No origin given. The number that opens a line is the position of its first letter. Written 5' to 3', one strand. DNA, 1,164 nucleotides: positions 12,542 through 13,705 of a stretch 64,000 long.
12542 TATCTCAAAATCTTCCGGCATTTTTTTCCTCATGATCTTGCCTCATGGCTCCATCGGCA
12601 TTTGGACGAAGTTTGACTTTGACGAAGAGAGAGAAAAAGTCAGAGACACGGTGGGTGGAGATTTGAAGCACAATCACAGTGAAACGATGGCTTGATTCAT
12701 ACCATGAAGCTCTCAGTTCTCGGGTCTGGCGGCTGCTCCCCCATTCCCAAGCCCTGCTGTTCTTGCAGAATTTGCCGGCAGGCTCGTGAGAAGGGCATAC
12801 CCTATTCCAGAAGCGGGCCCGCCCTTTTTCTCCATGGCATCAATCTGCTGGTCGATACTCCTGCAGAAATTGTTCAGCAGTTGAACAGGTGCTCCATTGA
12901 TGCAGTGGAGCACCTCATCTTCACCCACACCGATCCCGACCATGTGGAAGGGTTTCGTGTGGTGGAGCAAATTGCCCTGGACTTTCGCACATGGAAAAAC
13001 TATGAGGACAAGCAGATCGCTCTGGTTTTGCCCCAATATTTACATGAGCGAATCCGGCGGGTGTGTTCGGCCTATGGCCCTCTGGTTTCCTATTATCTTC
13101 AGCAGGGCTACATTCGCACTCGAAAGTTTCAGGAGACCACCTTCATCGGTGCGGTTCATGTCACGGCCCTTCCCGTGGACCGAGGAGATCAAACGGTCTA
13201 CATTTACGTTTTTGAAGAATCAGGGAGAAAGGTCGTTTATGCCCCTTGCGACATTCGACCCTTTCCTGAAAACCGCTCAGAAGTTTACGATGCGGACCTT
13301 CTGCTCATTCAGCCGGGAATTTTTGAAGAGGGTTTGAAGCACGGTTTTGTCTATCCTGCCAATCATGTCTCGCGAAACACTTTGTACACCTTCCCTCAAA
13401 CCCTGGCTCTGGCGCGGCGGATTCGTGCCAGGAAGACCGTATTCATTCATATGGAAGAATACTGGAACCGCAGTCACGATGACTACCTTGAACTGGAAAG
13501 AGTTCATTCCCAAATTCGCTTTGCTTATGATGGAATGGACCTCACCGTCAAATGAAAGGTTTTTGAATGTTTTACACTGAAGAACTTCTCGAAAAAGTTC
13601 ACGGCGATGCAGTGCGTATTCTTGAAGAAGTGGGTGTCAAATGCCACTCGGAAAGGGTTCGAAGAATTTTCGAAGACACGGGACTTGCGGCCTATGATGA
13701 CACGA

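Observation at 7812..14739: Decayed tandem array: the [short MttB-like (X) - AsnB (N) - MBL hydrolase (M)] unit was multiplied and then reciprocally deleted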

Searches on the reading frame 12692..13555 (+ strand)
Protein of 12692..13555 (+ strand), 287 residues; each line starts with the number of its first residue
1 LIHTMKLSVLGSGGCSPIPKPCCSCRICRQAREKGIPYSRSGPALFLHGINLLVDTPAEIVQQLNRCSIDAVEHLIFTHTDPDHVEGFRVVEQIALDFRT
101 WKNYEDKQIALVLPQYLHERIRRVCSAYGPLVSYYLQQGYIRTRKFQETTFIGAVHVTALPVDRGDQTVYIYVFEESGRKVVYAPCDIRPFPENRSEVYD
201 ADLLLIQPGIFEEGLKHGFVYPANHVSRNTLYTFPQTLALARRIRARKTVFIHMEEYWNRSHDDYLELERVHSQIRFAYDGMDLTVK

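Call 4: search_protein_families(library=pfam, proteins=[window:12692-13555:+], max_evalue=0.001)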
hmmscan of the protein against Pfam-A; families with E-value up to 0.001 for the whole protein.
window:12692-13555:+ (287 aa): 1 family
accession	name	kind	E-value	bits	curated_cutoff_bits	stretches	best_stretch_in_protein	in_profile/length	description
PF12706.13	Lactamase_B_2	-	3.3e-15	56.7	27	1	51-254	2-200/200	Beta-lactamase superfamily domain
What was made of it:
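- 12704..13555 (+): M, intact MBL-fold hydrolase (283 aa from ATG 12704, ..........). Pfam PF12706 (call 4).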

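Call 9: find_encoding_contigs(protein=window:12692-13555:+, flank=10000, max_places=6)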
Protein window:12692-13555:+ (287 aa): 6 contigs read that carry it; 3 places shown.
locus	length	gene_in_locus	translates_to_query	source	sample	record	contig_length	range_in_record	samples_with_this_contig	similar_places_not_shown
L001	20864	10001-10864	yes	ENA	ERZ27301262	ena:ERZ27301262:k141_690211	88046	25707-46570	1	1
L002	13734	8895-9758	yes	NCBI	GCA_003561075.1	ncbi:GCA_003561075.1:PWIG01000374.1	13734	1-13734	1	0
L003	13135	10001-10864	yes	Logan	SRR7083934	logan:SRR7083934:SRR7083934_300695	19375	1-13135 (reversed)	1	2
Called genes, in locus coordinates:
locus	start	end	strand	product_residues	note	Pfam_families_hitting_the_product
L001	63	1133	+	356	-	PF01595:CNNM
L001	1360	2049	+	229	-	PF02965:Met_synt_B12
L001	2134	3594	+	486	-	PF06253:MTTB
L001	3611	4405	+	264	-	PF00809:Pterin_bind, PF03599:CdhD (weak)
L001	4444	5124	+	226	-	PF02607:B12-binding_2, PF02310:B12-binding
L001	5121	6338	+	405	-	PF06253:MTTB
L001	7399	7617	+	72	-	-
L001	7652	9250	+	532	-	PF13522:GATase_6, PF13537:GATase_7, PF12481:DUF3700 (weak), PF00733:Asn_synthase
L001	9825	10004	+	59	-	-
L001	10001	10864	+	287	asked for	PF12706:Lactamase_B_2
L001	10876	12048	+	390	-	PF06253:MTTB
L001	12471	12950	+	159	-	PF00582:Usp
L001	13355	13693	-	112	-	-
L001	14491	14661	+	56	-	-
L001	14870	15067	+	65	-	-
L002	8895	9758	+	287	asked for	PF12706:Lactamase_B_2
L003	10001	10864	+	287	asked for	PF12706:Lactamase_B_2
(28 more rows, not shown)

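Call 12: find_homologous_proteins(query=window:12692-13555:+, max_evalue=0.00001)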
Query window:12692-13555:+ (287 aa): 1318 proteins with E <= 0.00001 among 1957 candidates; the best 120 are listed.
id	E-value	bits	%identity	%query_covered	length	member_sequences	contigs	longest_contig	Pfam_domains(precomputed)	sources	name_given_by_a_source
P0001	2.7e-192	655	99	99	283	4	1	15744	PF12706.14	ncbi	-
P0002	6.9e-168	575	85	98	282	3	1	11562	PF12706.14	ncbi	-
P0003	1.6e-130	453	68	98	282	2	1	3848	PF12706.14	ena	-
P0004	7.4e-130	451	66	98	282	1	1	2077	PF12706.14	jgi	jgi:phosphoribosyl 1,2-cyclic phosphate phosphodiesterase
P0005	9.6e-130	450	64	97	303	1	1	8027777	PF12706.14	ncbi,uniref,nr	ncbi:MBL fold metallo-hydrolase [Desulfonema magnum]|uniref:Beta-lactamase domain-containing protein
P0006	2.0e-128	446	63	99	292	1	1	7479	PF12706.14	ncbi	-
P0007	3.4e-128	445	65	98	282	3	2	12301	PF12706.14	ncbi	-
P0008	8.7e-128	444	66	98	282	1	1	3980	PF12706.14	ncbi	ncbi:MAG: MBL fold metallo-hydrolase [Dehalococcoidia bacterium]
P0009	5.4e-127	441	63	99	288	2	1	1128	PF12706.14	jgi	jgi:phosphoribosyl 1,2-cyclic phosphate phosphodiesterase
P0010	6.2e-127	441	66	98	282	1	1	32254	PF12706.14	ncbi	ncbi:MBL fold metallo-hydrolase [Chloroflexota bacterium]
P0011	7.2e-127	441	65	98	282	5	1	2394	PF12706.14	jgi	jgi:phosphoribosyl 1,2-cyclic phosphate phosphodiesterase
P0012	7.7e-127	441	64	98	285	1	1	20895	PF12706.14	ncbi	ncbi:MAG: MBL fold metallo-hydrolase [Chloroflexota bacterium]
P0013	1.0e-126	440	64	98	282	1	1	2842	PF12706.14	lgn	-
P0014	2.9e-126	439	63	98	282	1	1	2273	PF12706.14,PF23023.2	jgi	-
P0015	4.3e-126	438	65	98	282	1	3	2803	PF12706.14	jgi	-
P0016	6.0e-126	438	65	98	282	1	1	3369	PF12706.14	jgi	jgi:phosphoribosyl 1,2-cyclic phosphate phosphodiesterase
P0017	1.1e-125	437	65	95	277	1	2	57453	PF12706.14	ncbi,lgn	-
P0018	1.5e-125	436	62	98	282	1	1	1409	PF12706.14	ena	-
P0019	1.7e-125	436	62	98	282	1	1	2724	PF12706.14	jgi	jgi:phosphoribosyl 1,2-cyclic phosphate phosphodiesterase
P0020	1.7e-125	436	61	98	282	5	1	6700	PF12706.14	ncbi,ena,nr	ncbi:MAG: hypothetical protein J7M30_11390 [Deltaproteobacteria bacterium]|nr:hypothetical protein [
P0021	1.9e-125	436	64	98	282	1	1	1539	PF12706.14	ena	-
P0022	2.3e-125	436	65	98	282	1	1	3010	PF12706.14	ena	-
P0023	3.1e-125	435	65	98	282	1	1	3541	PF12706.14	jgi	jgi:phosphoribosyl 1,2-cyclic phosphate phosphodiesterase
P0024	3.2e-125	435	64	98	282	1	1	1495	PF12706.14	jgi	-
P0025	3.2e-125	435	64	99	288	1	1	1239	PF12706.14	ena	-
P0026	3.6e-125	435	65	98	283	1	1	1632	PF12706.14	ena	-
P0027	4.5e-125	435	63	98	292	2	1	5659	PF12706.14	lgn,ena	-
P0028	4.7e-125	435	63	98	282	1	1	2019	PF12706.14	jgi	-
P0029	8.1e-125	434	63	98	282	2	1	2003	PF12706.14,PF23023.2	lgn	-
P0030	8.7e-125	434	64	98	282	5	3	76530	PF12706.14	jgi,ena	-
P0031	8.8e-125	434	65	99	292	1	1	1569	PF12706.14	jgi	-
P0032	8.9e-125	434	63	98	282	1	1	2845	PF12706.14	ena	-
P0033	9.2e-125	434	62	98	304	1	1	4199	PF12706.14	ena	-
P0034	1.1e-124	434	65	98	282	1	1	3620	PF12706.14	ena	-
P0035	1.2e-124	433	64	98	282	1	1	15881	PF12706.14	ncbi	ncbi:MBL fold metallo-hydrolase [Chloroflexota bacterium]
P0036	1.3e-124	433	62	98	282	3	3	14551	PF12706.14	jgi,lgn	jgi:phosphoribosyl 1,2-cyclic phosphate phosphodiesterase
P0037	1.6e-124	433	63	98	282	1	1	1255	PF12706.14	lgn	-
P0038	1.6e-124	433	63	98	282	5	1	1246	PF12706.14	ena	-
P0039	1.9e-124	433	62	98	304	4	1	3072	PF12706.14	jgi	jgi:phosphoribosyl 1,2-cyclic phosphate phosphodiesterase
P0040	2.1e-124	433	65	98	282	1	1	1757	PF12706.14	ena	-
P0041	2.4e-124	432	63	98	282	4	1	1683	PF12706.14,PF23023.2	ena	-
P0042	2.4e-124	432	63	98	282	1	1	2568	PF12706.14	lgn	-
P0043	2.6e-124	432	63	98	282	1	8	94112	PF12706.14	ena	-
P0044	2.8e-124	432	64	98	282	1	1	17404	PF12706.14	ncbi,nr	ncbi:MAG: hypothetical protein E3J81_09490 [Dehalococcoidia bacterium]|nr:MAG: hypothetical protein 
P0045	3.6e-124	432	62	98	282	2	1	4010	PF12706.14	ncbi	-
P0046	3.8e-124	432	63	98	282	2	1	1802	PF12706.14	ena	-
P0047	3.9e-124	432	64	98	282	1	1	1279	PF12706.14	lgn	-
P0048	4.5e-124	432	62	97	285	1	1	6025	PF12706.14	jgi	jgi:phosphoribosyl 1,2-cyclic phosphate phosphodiesterase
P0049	4.6e-124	432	63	98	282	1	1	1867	PF12706.14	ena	-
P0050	5.6e-124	431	66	94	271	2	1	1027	PF12706.14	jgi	-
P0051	5.6e-124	431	63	98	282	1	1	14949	PF12706.14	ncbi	ncbi:MBL fold metallo-hydrolase [Chloroflexota bacterium]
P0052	7.0e-124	431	62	98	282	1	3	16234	PF12706.14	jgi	-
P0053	7.2e-124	431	63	98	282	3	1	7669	PF12706.14,PF23023.2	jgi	jgi:phosphoribosyl 1,2-cyclic phosphate phosphodiesterase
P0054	7.7e-124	431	60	98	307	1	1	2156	PF12706.14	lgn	-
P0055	8.2e-124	431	63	98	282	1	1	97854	PF12706.14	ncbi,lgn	-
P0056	8.8e-124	431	63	98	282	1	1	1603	PF12706.14,PF23023.2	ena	-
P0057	9.4e-124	431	62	97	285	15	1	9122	PF12706.14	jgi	jgi:phosphoribosyl 1,2-cyclic phosphate phosphodiesterase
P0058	1.0e-123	430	63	98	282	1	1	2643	PF12706.14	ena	-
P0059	1.1e-123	430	66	94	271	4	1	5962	PF12706.14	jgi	-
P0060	1.1e-123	430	66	98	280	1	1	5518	PF12706.14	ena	-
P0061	1.2e-123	430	63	98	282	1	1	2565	PF12706.14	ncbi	-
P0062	1.3e-123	430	63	98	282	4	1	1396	PF12706.14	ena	-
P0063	1.3e-123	430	63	98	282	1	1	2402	PF12706.14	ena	-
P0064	1.4e-123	430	62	98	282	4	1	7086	PF12706.14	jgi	-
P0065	1.5e-123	430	64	98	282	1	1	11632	PF12706.14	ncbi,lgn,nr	ncbi:MAG: MBL fold metallo-hydrolase [Chloroflexota bacterium]|nr:MBL fold metallo-hydrolase [Chloro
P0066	1.7e-123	430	61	99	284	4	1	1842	PF12706.14,PF23023.2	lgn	-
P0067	1.8e-123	430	61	99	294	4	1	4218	PF12706.14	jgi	jgi:phosphoribosyl 1,2-cyclic phosphate phosphodiesterase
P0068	1.8e-123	430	65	98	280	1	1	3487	PF12706.14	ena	-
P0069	1.9e-123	430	62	98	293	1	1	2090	PF12706.14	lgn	-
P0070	2.0e-123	429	63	98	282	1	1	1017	PF12706.14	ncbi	-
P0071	2.1e-123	429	61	98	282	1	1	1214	PF12706.14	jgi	jgi:phosphoribosyl 1,2-cyclic phosphate phosphodiesterase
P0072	2.3e-123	429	64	98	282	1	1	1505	PF12706.14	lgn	-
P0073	2.3e-123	429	60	99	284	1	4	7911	PF12706.14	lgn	-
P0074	2.5e-123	429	61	98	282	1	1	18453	PF12706.14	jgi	jgi:phosphoribosyl 1,2-cyclic phosphate phosphodiesterase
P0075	2.5e-123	429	62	98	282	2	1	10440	PF12706.14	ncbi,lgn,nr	ncbi:MAG: MBL fold metallo-hydrolase [Chloroflexota bacterium]|nr:MBL fold metallo-hydrolase [Chloro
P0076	2.6e-123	429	63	98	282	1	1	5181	PF12706.14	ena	-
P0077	2.6e-123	429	63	98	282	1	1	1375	PF12706.14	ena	-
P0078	2.8e-123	429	63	98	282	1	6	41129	PF12706.14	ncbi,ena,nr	ncbi:MAG: hypothetical protein ISS54_00850 [Dehalococcoidia bacterium]|nr:hypothetical protein [Deha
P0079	3.0e-123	429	63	98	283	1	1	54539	PF12706.14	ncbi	ncbi:MBL fold metallo-hydrolase [Bacteroidota bacterium]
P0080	3.3e-123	429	63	98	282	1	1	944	PF12706.14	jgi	jgi:phosphoribosyl 1,2-cyclic phosphate phosphodiesterase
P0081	3.6e-123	429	63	98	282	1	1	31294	PF12706.14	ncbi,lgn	-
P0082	3.7e-123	429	63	98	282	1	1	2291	PF12706.14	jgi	-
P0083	3.7e-123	429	62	98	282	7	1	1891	PF12706.14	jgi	-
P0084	3.8e-123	428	62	99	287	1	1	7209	PF12706.14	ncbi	-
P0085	3.9e-123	428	60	98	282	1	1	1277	PF12706.14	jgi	jgi:phosphoribosyl 1,2-cyclic phosphate phosphodiesterase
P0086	4.1e-123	428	62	98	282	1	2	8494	PF12706.14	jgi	jgi:phosphoribosyl 1,2-cyclic phosphate phosphodiesterase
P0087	4.4e-123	428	62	98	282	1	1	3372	PF12706.14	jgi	-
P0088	4.4e-123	428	66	94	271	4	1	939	PF12706.14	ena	-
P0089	4.5e-123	428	62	98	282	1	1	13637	PF12706.14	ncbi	ncbi:MBL fold metallo-hydrolase [Chloroflexota bacterium]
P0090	4.7e-123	428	61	98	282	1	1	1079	PF12706.14,PF23023.2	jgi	jgi:phosphoribosyl 1,2-cyclic phosphate phosphodiesterase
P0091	5.0e-123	428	61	98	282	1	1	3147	PF12706.14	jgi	-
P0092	5.5e-123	428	63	98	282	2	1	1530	PF12706.14,PF23023.2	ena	-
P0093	7.1e-123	428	63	98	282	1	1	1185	PF12706.14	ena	-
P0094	7.2e-123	428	63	98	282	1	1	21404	PF12706.14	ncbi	ncbi:MBL fold metallo-hydrolase [Chloroflexota bacterium]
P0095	8.0e-123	427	63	98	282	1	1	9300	PF12706.14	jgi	-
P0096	8.2e-123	427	62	98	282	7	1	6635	PF12706.14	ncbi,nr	ncbi:MAG: hypothetical protein KAI35_02130 [Desulfobulbaceae bacterium]|nr:hypothetical protein [Des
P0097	8.5e-123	427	62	98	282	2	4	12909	PF12706.14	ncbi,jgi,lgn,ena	-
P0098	8.8e-123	427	61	98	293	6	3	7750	PF12706.14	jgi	-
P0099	9.0e-123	427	63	98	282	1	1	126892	PF12706.14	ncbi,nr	ncbi:MAG: MBL fold metallo-hydrolase [Thermodesulfobacteriota bacterium]|nr:MBL fold metallo-hydrola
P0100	9.1e-123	427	62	98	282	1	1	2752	PF12706.14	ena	-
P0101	9.1e-123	427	61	99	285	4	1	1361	PF12706.14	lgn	-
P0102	9.3e-123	427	62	98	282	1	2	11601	PF12706.14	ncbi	ncbi:MAG: MBL fold metallo-hydrolase [Dehalococcoidia bacterium]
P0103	1.0e-122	427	62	98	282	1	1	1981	PF12706.14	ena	-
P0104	1.1e-122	427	62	98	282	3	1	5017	PF12706.14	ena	-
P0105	1.2e-122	427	63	98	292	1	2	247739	PF12706.14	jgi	-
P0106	1.3e-122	427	62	94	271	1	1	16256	PF12706.14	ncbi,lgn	-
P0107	1.3e-122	427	62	98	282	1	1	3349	PF12706.14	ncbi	ncbi:MAG: MBL fold metallo-hydrolase [Dehalococcoidia bacterium]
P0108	1.4e-122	427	61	98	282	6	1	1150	PF12706.14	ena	-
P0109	1.7e-122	426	67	94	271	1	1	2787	PF12706.14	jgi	-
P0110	1.7e-122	426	67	94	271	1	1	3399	PF12706.14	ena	-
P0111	1.7e-122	426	61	98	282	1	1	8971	PF12706.14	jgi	jgi:phosphoribosyl 1,2-cyclic phosphate phosphodiesterase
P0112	1.8e-122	426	63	98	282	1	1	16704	PF12706.14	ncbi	ncbi:MBL fold metallo-hydrolase [Chloroflexota bacterium]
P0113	1.8e-122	426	62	98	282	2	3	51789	PF12706.14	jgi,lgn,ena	-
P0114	1.9e-122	426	62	98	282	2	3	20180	PF12706.14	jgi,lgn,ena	-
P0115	1.9e-122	426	64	98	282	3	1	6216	PF12706.14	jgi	jgi:phosphoribosyl 1,2-cyclic phosphate phosphodiesterase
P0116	2.2e-122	426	62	98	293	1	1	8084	PF12706.14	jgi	jgi:phosphoribosyl 1,2-cyclic phosphate phosphodiesterase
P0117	2.7e-122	426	62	99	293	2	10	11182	PF12706.14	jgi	-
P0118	2.8e-122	426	63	97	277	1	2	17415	PF12706.14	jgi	-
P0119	3.1e-122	426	61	99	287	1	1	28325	PF12706.14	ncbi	-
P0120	3.3e-122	425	61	98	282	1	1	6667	PF12706.14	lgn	-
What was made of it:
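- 12704..13555 (+): 1318 homologs; P0001 is 283 aa and 99% identical (call 12).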

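Call 13: find_encoding_contigs(protein=P0002, flank=10000, max_places=3)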
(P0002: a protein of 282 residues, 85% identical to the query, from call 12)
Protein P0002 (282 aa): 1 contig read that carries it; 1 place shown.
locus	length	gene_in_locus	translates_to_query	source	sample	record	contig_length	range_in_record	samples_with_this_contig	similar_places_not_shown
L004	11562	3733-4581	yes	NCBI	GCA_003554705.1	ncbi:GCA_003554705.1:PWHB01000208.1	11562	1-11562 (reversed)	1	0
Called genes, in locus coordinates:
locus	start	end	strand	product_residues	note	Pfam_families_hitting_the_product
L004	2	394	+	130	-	?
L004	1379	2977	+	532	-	PF13522:GATase_6, PF13537:GATase_7, PF12481:DUF3700 (weak), PF00733:Asn_synthase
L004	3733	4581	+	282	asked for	PF12706:Lactamase_B_2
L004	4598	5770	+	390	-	PF06253:MTTB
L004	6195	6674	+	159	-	PF00582:Usp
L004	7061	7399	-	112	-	-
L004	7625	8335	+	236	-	-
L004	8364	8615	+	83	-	-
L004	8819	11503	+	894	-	PF17900:Peptidase_M1_N, PF01433:Peptidase_M1, PF11940:DUF3458, PF17432:DUF3458_C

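Call 14: find_encoding_contigs(protein=P0005, flank=10000, max_places=3)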
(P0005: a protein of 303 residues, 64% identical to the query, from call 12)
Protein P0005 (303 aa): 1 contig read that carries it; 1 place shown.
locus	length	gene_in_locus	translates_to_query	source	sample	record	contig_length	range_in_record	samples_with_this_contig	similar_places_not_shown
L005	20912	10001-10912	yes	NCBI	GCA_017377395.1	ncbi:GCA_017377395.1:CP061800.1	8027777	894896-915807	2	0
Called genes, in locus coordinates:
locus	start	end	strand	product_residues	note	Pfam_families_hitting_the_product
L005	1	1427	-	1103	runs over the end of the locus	PF09826:Beta_propel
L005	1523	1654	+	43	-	-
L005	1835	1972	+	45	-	-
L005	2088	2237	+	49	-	-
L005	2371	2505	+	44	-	-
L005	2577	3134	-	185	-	PF03848:TehB, PF13649:Methyltransf_25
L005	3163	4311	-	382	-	PF00959:Phage_lysozyme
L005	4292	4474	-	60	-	-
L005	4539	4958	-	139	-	PF11969:DcpS_C, PF01230:HIT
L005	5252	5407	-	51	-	-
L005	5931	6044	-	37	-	-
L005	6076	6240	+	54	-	-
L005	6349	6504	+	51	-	-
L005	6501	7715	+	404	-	PF06253:MTTB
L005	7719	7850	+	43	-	-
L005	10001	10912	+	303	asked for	PF12706:Lactamase_B_2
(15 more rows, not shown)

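Call 15: find_encoding_contigs(protein=P0010, flank=10000, max_places=2)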
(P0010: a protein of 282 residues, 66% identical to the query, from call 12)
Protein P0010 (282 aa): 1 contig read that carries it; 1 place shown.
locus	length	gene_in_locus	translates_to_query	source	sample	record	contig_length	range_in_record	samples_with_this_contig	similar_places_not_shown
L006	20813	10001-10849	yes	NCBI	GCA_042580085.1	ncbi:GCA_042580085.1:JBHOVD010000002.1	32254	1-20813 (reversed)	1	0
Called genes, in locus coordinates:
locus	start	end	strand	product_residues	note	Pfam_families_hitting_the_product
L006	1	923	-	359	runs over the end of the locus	PF04143:Sulf_transp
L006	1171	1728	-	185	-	PF02775:TPP_enzyme_C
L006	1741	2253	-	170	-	-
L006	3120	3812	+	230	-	PF02965:Met_synt_B12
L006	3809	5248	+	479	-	PF06253:MTTB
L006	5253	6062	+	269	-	PF00809:Pterin_bind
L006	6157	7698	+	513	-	PF06253:MTTB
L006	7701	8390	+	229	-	PF02607:B12-binding_2, PF02310:B12-binding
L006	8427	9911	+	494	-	PF13522:GATase_6, PF13537:GATase_7, PF00733:Asn_synthase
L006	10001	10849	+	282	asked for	PF12706:Lactamase_B_2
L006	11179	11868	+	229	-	PF00111:Fer2 (weak), PF13510:Fer2_4, PF00037:Fer4 (faint), PF10588:NADH-G_4Fe-4S_3, PF22117:Fer4_Nqo3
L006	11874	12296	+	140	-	PF01257:2Fe-2S_thioredx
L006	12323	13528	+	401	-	PF01512:Complex1_51K, PF10531:SLBB (weak), PF10589:NADH_4Fe-4S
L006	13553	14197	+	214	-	PF12225:DUF5981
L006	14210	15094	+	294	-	PF02219:MTHFR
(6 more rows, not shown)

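Call 45: search_protein_families(library=ncbifam, proteins=[window:12704-13555:+], max_evalue=0.00001)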
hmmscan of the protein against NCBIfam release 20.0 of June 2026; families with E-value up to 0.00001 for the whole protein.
window:12704-13555:+ (283 aa): 4 families
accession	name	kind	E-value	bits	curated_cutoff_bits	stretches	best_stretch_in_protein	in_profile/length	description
NF038231.1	MBL_Geo_Pelo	equivalog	1.6e-19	70.5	360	1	3-280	2-249/250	GPMC system MBL fold metallohydrolase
NF002553.0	PRK02113.1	equivalog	6.7e-14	51.9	386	1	1-281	1-251/252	MBL fold metallo-hydrolase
TIGR03307.1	PhnP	equivalog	1.1e-09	38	272.25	1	1-84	1-83/249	phosphonate metabolism protein PhnP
TIGR02108.2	PQQ_syn_pqqB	equivalog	9e-06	25.3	245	0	3-281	2-297/298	pyrroloquinoline quinone biosynthesis protein PqqB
